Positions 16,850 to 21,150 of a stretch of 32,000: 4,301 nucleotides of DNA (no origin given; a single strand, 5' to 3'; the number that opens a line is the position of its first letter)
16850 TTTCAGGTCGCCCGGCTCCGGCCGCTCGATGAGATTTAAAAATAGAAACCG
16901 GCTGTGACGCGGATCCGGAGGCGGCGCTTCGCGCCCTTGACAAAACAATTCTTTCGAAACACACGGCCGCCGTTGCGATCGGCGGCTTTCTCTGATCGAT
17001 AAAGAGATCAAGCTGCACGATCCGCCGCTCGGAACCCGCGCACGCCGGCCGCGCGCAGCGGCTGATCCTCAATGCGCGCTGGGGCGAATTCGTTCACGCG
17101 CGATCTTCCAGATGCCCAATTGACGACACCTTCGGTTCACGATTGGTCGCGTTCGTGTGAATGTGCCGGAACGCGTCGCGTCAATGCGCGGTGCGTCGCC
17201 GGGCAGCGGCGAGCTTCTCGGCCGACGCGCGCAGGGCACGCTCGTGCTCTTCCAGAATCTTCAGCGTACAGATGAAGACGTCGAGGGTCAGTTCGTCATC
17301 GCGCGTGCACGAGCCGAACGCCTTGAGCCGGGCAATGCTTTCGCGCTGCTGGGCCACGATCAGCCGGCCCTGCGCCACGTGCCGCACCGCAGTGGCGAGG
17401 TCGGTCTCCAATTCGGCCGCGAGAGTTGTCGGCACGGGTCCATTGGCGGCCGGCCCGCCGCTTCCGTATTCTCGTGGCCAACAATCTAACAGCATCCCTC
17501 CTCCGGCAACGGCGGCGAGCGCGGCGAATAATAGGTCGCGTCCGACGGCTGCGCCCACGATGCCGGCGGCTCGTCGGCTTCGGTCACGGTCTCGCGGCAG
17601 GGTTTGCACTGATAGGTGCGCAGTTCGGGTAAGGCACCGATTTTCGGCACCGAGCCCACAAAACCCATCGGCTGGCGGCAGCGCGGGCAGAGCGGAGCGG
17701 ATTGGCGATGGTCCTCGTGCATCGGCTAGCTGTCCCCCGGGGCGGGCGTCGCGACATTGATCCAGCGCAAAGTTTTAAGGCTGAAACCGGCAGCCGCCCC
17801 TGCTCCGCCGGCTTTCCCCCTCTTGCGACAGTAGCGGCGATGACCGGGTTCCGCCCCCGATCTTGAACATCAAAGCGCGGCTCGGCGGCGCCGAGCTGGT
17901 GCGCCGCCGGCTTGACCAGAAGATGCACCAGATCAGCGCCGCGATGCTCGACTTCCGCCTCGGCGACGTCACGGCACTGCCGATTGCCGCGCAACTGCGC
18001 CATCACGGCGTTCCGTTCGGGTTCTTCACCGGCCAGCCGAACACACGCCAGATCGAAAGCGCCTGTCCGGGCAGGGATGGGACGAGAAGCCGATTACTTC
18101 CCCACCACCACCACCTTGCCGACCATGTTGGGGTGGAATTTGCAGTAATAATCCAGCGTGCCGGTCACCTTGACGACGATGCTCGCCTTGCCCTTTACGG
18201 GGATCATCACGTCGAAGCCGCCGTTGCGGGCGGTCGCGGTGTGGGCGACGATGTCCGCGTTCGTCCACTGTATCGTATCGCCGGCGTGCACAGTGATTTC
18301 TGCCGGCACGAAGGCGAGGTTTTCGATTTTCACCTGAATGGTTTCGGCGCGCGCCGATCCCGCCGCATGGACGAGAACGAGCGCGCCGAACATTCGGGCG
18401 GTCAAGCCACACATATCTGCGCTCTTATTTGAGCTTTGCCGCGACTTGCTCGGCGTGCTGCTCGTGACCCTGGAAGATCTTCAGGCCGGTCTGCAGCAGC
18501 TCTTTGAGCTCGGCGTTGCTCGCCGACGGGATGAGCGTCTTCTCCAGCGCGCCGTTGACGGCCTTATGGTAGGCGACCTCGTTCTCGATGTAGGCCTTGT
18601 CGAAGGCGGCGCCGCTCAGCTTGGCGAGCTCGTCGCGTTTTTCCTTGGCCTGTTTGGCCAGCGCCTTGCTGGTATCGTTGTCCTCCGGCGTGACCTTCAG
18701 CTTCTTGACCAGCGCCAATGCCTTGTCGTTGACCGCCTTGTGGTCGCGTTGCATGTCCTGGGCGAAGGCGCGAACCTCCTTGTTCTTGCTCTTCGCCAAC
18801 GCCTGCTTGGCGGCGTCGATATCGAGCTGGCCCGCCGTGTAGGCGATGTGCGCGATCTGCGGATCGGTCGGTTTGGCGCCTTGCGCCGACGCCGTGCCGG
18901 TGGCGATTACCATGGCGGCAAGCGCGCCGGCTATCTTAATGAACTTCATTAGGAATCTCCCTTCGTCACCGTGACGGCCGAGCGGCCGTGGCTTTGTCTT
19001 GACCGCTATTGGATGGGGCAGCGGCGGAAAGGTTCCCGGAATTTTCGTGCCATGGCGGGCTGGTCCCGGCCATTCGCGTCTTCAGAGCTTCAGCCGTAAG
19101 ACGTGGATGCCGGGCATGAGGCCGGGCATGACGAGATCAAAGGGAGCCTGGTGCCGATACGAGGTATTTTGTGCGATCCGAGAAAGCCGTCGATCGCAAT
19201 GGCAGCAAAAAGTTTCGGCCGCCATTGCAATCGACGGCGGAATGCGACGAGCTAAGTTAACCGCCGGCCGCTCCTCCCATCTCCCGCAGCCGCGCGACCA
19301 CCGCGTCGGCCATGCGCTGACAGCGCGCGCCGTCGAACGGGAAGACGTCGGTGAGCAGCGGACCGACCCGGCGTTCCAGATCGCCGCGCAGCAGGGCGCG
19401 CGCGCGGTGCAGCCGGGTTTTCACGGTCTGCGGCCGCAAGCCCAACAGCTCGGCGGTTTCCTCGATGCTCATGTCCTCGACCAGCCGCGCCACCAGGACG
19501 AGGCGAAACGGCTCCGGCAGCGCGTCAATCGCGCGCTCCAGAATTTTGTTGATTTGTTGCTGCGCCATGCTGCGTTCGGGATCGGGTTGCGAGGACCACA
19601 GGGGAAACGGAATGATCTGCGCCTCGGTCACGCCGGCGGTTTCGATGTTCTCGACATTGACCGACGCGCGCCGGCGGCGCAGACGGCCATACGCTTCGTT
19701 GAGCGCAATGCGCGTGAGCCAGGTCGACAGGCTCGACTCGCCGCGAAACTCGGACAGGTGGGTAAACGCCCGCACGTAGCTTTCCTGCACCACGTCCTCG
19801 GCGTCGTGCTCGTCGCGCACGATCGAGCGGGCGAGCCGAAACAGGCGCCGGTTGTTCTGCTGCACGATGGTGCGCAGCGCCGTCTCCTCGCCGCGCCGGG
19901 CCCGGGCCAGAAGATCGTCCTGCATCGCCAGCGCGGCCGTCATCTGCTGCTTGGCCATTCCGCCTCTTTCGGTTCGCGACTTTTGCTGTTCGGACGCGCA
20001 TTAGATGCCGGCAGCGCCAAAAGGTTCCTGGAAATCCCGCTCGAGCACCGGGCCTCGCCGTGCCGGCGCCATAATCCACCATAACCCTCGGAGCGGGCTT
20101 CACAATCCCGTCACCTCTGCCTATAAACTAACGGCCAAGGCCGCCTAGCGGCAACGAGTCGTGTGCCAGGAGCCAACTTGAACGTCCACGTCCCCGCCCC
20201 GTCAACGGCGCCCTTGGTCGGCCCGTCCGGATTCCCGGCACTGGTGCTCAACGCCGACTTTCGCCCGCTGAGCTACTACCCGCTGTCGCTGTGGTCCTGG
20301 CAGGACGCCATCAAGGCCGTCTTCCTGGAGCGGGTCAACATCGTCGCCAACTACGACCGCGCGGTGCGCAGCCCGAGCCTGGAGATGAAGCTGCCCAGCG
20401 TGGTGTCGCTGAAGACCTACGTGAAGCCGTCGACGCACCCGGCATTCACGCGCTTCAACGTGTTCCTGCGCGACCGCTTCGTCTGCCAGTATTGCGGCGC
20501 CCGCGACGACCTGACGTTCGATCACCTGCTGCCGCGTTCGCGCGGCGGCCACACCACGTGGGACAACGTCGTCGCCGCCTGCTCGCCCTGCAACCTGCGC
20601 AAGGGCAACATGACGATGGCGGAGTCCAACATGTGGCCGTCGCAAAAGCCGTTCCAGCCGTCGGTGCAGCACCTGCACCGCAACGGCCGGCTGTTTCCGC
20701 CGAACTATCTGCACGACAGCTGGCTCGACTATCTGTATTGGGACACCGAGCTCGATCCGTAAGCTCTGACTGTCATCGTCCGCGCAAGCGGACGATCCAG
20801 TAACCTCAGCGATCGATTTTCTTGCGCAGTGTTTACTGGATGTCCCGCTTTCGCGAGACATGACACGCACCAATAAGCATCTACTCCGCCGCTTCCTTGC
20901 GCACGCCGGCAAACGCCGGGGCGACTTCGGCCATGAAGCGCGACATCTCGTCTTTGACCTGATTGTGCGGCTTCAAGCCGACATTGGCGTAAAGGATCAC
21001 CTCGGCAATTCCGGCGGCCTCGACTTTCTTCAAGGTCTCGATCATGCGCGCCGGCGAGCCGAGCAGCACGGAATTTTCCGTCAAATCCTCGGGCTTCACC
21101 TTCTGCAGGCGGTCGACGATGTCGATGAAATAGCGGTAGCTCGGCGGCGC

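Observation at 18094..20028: ECF sigma factor with a duplicated ECF-type promoter in front of itself and of a DUF4142-cupredoxin operon, and no anti-sigma gene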

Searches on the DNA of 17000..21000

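Call 43: search_rna_families(source=window, start=17000, end=21000, threshold=evalue, max_evalue=1)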
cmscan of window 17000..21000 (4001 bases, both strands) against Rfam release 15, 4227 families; matches with E-value up to 1: 1.
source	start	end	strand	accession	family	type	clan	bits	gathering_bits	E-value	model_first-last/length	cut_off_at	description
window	20495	20596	-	RF02683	NiCo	Cis-reg; riboswitch;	CL00122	19.9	37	0.59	1-96/96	no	NiCo (Nickel/Cobalt) riboswitch aptamer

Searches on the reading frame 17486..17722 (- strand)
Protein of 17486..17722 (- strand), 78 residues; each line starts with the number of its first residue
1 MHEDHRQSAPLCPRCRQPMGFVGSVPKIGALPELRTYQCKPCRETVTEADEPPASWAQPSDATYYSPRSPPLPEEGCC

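Call 3: search_protein_families(library=pfam, proteins=[window:17486-17722:-], max_evalue=0.01)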
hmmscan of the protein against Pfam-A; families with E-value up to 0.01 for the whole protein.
window:17486-17722:- (78 aa): 1 family
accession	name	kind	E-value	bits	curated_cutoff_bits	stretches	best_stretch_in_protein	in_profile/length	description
PF23549.1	Zn_ribbon_GRF_2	-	0.0062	16.7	27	0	9-19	1-11/45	GRF-like zinc ribbon domain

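Call 4: search_protein_families(library=ncbifam, proteins=[window:17486-17722:-], max_evalue=0.01)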
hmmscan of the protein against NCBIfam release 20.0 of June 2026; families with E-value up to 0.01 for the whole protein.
window:17486-17722:- (78 aa): 0 families

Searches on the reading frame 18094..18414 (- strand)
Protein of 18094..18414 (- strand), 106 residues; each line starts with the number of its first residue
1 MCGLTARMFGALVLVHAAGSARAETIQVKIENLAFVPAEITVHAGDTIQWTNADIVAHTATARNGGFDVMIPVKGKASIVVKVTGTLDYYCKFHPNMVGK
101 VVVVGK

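Call 3: search_protein_families(library=pfam, proteins=[window:18094-18414:-], max_evalue=0.01)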
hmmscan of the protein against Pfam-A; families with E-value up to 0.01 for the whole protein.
window:18094-18414:- (106 aa): 3 families
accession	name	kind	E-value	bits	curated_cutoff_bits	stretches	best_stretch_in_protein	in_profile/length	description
PF13473.12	Cupredoxin_1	-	6.4e-13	49.1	27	1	9-103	6-104/104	Cupredoxin-like domain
PF00127.26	Copper-bind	-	3.8e-08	34.1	21.2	1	26-103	5-98/99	Copper binding proteins, plastocyanin/azurin family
PF25459.1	AIM3_BBC1_C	-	0.0068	16.6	27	1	6-87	64-130/180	AIM3/BBC1 Cysteine proteinase-fold domain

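Call 4: search_protein_families(library=ncbifam, proteins=[window:18094-18414:-], max_evalue=0.01)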
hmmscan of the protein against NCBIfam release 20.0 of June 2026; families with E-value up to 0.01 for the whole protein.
window:18094-18414:- (106 aa): 3 families
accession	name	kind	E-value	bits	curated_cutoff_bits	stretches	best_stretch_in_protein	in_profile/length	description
TIGR02657.1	amicyanin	equivalog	2.2e-10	40.8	110.2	1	28-103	1-82/83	amicyanin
TIGR02656.1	cyanin_plasto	equivalog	4.3e-09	36.7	87.85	1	32-103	11-98/99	plastocyanin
NF051440.1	CuResCopIPSEAE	equivalog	0.008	16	280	0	16-50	32-67/180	copper-resistant cuproprotein CopI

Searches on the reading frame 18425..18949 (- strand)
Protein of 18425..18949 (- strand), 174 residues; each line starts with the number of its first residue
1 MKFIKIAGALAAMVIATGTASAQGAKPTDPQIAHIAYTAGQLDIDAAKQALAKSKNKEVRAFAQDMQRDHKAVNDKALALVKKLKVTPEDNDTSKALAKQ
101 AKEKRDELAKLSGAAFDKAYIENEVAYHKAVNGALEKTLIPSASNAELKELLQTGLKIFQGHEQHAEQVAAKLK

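Call 3: search_protein_families(library=pfam, proteins=[window:18425-18949:-], max_evalue=0.01)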
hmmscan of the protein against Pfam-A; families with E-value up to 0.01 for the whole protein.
window:18425-18949:- (174 aa): 2 families
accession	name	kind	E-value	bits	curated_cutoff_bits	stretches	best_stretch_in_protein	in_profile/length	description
PF13628.12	DUF4142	-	7.5e-39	133.6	27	1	28-168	2-137/138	Domain of unknown function (DUF4142)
PF03713.19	DUF305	-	3.6e-05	24.3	27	1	44-154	16-135/151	Domain of unknown function (DUF305)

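Call 4: search_protein_families(library=ncbifam, proteins=[window:18425-18949:-], max_evalue=0.01)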
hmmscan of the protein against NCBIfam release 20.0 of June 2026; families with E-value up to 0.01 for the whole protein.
window:18425-18949:- (174 aa): 0 families

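Call 60: search_solved_structures(query=window:18425-18949:-, max_evalue=0.01)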
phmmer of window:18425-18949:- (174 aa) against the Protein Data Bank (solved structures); distinct sequences matched with E-value up to 0.01: 0.
